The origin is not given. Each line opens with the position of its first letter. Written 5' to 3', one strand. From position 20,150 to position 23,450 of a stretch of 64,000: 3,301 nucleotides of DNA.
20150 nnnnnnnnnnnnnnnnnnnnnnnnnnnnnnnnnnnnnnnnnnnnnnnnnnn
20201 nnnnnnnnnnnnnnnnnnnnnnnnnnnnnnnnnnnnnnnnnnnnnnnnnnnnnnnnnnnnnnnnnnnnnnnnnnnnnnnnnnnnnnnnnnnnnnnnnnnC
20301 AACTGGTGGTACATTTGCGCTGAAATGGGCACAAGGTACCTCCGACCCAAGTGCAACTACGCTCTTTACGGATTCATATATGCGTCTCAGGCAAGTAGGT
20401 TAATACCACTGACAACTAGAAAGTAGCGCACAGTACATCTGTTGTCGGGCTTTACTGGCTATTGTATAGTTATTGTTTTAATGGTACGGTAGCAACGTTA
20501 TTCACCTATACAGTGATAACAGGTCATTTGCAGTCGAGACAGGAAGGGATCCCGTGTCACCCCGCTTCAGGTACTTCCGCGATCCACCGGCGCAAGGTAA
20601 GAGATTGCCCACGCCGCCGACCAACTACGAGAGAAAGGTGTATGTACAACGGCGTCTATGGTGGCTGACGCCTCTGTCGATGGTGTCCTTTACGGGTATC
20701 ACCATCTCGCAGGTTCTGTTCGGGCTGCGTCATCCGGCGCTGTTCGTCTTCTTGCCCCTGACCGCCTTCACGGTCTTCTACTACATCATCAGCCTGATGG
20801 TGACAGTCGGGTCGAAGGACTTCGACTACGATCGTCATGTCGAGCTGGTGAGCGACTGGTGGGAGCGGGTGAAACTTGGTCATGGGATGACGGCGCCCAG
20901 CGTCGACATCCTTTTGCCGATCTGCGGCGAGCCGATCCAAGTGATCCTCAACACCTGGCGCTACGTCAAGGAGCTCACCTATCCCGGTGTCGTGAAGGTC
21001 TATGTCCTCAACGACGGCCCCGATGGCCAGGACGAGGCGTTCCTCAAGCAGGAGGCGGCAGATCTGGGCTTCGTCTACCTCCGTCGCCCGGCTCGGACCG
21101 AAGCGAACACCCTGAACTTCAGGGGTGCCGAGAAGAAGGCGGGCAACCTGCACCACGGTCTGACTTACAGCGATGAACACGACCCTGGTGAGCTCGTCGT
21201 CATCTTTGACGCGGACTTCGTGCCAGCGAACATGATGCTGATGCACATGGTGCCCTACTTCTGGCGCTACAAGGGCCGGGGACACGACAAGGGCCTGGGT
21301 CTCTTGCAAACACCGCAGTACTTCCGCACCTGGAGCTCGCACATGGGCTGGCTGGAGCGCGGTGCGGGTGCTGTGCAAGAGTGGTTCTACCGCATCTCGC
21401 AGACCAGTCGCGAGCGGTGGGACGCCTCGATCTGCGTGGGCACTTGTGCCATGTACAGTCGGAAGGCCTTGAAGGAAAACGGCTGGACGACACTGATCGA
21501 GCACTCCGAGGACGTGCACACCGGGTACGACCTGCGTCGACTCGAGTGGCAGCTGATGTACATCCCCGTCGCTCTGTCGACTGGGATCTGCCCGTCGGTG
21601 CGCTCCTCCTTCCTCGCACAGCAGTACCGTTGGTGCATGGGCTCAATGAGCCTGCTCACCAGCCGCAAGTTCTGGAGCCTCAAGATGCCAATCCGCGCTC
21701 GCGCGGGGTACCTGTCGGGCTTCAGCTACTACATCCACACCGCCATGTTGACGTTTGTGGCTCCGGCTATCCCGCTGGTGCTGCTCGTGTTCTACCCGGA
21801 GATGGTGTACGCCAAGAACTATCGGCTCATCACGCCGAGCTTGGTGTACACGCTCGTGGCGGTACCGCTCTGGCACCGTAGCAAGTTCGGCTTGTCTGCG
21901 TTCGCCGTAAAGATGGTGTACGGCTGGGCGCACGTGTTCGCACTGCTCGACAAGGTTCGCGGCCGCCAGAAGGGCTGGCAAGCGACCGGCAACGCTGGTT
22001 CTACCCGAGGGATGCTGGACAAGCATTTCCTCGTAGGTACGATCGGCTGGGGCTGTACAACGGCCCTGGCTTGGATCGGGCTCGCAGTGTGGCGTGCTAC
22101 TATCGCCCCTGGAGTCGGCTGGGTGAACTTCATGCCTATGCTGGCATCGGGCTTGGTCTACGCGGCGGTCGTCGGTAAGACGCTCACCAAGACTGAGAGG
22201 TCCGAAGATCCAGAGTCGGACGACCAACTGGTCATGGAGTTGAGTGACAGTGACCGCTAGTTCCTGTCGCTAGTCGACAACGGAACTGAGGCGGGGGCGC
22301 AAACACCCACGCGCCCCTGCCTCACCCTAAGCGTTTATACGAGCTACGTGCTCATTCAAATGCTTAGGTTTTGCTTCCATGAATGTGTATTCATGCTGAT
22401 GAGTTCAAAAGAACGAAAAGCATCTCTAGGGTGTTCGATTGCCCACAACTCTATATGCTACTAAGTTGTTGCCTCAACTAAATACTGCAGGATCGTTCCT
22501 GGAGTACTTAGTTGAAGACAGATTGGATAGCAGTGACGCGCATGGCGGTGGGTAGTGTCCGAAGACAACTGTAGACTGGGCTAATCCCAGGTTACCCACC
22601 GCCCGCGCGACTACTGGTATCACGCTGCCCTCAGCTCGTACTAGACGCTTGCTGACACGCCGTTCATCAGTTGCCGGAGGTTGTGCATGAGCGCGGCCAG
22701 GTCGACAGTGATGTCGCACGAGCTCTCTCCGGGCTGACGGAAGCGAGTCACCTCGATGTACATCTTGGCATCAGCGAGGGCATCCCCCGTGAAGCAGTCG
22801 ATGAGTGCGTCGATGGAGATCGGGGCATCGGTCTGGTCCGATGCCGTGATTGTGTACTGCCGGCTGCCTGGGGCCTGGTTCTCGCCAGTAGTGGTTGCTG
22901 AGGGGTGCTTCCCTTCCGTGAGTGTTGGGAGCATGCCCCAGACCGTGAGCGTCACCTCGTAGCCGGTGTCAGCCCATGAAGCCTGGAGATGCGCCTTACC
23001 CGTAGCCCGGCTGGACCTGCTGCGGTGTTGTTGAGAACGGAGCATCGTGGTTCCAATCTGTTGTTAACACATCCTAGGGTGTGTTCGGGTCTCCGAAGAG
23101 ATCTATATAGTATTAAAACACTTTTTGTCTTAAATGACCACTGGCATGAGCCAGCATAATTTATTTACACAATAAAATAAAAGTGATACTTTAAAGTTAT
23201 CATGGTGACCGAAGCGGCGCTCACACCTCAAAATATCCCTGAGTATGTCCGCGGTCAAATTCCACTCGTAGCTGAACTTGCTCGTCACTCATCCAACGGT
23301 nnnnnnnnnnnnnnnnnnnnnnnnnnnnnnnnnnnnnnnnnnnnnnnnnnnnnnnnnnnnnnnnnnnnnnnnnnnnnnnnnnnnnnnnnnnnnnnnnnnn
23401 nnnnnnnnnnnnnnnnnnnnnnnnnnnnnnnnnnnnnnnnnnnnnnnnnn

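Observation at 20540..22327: Island B: a high-GC BcsA-like processive glycosyltransferase dropped behind a tailspike-like gene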

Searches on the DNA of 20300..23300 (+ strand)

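Call 27: search_rna_families(source=window, start=20300, end=23300, threshold=evalue, max_evalue=10, show_alignments=4)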
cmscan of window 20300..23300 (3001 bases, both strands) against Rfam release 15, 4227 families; matches with E-value up to 10: 2.
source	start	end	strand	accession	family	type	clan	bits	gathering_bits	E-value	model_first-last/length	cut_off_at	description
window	22370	22424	+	RF00008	Hammerhead_3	Gene; ribozyme;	CL00010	35.1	48.5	3.9e-05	1-54/54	no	Hammerhead ribozyme (type III)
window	20713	20756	-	RF01144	sR17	Gene; snRNA; snoRNA; CD-box;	-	14.1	36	5.4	1-55/55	no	Small nucleolar RNA sR17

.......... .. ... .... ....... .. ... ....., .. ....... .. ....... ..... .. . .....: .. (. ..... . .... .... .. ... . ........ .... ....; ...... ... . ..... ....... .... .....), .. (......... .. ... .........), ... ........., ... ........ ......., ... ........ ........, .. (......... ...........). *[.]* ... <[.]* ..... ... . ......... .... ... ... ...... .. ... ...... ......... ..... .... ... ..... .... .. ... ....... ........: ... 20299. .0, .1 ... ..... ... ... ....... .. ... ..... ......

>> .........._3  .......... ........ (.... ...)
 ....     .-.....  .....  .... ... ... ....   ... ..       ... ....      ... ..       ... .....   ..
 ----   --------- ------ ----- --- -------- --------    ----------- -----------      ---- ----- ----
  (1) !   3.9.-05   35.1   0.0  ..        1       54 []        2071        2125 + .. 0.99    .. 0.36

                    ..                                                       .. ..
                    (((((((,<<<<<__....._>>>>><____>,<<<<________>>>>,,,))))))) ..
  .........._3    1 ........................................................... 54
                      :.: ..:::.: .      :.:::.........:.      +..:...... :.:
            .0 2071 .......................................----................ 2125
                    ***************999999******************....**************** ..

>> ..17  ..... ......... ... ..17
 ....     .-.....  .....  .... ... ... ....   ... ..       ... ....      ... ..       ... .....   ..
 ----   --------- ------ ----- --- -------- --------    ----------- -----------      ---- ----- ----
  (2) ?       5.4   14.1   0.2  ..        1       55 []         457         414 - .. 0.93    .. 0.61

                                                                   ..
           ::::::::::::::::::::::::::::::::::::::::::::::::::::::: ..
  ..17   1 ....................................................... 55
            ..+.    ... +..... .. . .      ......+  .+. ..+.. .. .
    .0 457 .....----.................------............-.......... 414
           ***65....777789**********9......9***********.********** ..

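Call 31: search_rna_families(sources=[L001, L005, L008, L010], threshold=evalue, max_evalue=1)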
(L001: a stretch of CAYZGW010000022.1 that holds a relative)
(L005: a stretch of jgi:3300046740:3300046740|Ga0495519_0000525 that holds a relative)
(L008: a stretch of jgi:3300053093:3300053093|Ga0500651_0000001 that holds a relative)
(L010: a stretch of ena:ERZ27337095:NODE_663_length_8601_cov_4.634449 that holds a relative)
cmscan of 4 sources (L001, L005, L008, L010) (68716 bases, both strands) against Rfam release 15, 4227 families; matches with E-value up to 1: 5.
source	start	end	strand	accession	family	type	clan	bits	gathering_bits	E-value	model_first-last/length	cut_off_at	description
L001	8504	8575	+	RF00005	tRNA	Gene; tRNA;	CL00001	58.9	29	3.8e-10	1-71/71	no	tRNA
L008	7851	7935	-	RF00005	tRNA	Gene; tRNA;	CL00001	55.2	29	3.9e-09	1-71/71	no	tRNA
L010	3302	3385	-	RF00005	tRNA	Gene; tRNA;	CL00001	47.6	29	5e-07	1-71/71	no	tRNA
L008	7761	7848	+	RF02495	ohsC_RNA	Gene; antitoxin;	-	31.8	50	0.76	1-77/77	no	Oppression of Hydrophobic ORF by sRNA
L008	7811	7893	-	RF02495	ohsC_RNA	Gene; antitoxin;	-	31.7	50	0.8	1-77/77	no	Oppression of Hydrophobic ORF by sRNA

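Call 33: search_rna_families(source=L001, start=6900, end=8000, threshold=evalue, max_evalue=10, show_alignments=2)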
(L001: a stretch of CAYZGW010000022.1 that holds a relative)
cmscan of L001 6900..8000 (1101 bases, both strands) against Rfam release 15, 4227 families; matches with E-value up to 10: 3.
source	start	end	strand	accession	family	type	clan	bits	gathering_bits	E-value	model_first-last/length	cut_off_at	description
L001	7126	7180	+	RF00008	Hammerhead_3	Gene; ribozyme;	CL00010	31.8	48.5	0.00012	1-54/54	no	Hammerhead ribozyme (type III)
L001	7878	7963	+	RF00526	snoMe28S-U3344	Gene; snRNA; snoRNA; CD-box;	-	19.3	50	2.8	1-83/83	no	Small nucleolar RNA Me28S-U3344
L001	7131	7175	+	RF02539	SNOR75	Gene; snRNA; snoRNA; CD-box;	-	15.9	50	8.5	1-87/87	no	Plant small nucleolar RNA SNOR75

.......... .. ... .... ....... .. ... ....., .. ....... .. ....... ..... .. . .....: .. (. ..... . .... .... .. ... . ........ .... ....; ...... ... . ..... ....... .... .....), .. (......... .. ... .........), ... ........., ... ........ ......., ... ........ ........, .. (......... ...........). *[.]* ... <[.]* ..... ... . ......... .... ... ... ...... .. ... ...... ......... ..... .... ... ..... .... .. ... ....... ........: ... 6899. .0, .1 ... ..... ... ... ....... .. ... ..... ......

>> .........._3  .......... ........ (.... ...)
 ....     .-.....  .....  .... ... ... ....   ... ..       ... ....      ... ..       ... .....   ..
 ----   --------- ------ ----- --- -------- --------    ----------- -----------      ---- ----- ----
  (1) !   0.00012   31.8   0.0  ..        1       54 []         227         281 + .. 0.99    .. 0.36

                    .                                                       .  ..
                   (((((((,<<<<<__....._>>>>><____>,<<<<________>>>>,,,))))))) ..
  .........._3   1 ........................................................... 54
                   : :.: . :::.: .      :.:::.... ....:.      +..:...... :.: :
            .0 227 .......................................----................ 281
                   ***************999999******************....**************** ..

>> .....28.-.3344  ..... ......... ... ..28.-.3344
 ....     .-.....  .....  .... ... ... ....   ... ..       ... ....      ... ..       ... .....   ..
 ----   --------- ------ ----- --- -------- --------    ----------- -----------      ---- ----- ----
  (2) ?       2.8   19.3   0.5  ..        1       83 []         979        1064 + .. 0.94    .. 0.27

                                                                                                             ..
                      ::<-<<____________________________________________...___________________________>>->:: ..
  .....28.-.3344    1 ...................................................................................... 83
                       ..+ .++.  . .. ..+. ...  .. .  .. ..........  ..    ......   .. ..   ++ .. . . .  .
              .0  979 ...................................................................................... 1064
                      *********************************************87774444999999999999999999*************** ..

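Call 91: build_rna_model(alignment_id=A5, structure=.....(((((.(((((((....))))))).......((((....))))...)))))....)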
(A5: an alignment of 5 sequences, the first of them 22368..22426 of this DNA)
Model R1 built from alignment A5 (5 sequences, 60 columns); structure: as given.
model positions 59; base pairs 16; branch points 1; effective number of sequences 3.37; information 0.946 bits per position. Calibrated on 0.2 Mb of random sequence (short: E-values are rough).
structure used (alignment columns):
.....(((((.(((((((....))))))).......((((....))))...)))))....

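Call 92: search_with_rna_model(model_id=R1, sources=[window, L001, L002, L003, L005, L006, L007, L008, L010, L011, L012, L013, L014, L015, L256, L257], max_evalue=1)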
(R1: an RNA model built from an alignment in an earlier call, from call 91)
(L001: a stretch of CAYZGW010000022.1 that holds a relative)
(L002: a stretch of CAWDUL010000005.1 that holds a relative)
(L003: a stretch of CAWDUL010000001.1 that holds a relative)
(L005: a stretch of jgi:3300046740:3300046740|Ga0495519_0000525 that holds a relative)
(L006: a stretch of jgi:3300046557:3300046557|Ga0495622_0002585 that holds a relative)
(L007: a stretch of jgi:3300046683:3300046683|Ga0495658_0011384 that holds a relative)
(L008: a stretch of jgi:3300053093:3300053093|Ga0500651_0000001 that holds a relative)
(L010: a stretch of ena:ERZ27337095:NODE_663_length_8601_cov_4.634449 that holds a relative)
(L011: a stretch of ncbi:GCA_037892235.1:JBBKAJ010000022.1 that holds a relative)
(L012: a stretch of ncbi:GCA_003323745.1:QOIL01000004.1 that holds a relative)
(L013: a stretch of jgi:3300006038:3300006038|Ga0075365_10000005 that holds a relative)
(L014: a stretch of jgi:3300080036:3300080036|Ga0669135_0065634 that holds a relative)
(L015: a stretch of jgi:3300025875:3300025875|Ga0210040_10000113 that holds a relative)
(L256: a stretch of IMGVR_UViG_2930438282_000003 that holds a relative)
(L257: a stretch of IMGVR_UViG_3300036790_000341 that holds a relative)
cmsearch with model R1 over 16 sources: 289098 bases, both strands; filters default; matches with E-value up to 1: 9.
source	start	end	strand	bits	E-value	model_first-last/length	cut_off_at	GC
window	22368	22426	+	82.2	2.1e-23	1-59/59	no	0.37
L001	7124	7182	+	81.1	4.6e-23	1-59/59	no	0.37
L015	9891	9949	+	77.3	8.3e-22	1-59/59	no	0.37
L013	9679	9737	+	74.1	9.2e-21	1-59/59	no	0.39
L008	11657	11714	+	72.1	4.1e-20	1-59/59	no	0.52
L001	14535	14593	+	59.3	6.5e-16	1-59/59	no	0.44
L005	11743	11811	+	34.5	8.9e-08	1-59/59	no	0.43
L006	6588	6656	+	34.5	8.9e-08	1-59/59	no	0.43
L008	1318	1336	+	14.6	0.3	29-47/59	no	0.21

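Call 105: search_rna_families(source=L008, start=11400, end=11900, threshold=evalue, max_evalue=1)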
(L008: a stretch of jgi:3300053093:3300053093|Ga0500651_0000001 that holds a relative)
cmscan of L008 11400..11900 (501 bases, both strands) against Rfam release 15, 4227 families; matches with E-value up to 1: 1.
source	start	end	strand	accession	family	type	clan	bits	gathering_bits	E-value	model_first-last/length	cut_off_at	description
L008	11659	11712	+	RF00008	Hammerhead_3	Gene; ribozyme;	CL00010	33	48.5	2.5e-05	1-54/54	no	Hammerhead ribozyme (type III)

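Call 106: search_rna_families(source=L013, start=9450, end=9950, threshold=evalue, max_evalue=1)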
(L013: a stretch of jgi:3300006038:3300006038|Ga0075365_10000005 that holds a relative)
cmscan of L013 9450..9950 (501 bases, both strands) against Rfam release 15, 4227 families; matches with E-value up to 1: 1.
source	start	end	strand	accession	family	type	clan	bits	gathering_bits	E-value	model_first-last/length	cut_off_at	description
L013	9681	9735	+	RF00008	Hammerhead_3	Gene; ribozyme;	CL00010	29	48.5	0.00034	1-54/54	no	Hammerhead ribozyme (type III)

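Call 107: search_rna_families(source=L015, start=9700, end=10200, threshold=evalue, max_evalue=1)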
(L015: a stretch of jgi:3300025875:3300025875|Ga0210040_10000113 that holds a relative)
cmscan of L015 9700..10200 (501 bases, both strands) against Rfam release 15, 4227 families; matches with E-value up to 1: 0.
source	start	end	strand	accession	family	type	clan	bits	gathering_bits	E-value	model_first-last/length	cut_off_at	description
